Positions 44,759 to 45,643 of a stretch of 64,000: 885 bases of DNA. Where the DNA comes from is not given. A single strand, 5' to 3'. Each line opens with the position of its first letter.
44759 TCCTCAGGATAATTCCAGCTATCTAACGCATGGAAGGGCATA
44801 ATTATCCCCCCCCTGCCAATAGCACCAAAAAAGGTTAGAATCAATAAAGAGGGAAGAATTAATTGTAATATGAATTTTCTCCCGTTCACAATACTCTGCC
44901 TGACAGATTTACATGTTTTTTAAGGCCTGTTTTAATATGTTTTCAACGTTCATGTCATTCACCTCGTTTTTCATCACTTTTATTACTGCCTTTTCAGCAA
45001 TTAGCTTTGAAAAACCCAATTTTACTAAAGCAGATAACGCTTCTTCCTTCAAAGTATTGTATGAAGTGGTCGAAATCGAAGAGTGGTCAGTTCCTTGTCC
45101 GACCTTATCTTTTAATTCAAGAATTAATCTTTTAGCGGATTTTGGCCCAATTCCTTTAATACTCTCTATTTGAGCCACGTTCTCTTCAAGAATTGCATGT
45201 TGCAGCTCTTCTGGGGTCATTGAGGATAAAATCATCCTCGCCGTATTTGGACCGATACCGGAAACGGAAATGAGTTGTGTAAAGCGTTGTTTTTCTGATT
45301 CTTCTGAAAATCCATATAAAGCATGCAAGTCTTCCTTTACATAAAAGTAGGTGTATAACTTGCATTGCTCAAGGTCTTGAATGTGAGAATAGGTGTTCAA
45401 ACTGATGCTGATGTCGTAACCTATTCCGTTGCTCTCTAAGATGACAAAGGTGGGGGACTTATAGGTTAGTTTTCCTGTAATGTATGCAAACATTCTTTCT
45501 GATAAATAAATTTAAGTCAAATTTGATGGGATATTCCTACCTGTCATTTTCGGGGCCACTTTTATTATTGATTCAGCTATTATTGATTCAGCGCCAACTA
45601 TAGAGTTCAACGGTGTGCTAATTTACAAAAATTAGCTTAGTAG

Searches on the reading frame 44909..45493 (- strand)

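Call 75: search_protein_families(library=pfam, proteins=[window:44909-45493:-], max_evalue=0.001)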
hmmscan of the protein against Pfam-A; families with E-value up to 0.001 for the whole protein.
window:44909-45493:- (194 aa): 5 families
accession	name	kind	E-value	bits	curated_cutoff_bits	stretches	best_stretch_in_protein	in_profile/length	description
PF01330.27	RuvA_N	-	1.3e-21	76.9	23.6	1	1-61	1-61/61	RuvA N terminal domain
PF14520.12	HHH_5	-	3.6e-17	63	27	1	71-129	1-57/57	Helix-hairpin-helix domain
PF07499.19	RuvA_C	-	5.2e-10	40.1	24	1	150-194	4-46/47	RuvA, C-terminal domain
PF00633.29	HHH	-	1.3e-08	34.7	24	0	72-90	11-29/30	Helix-hairpin-helix motif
PF12826.13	HHH_2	-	0.00082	19.9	27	0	68-96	31-59/64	Helix-hairpin-helix motif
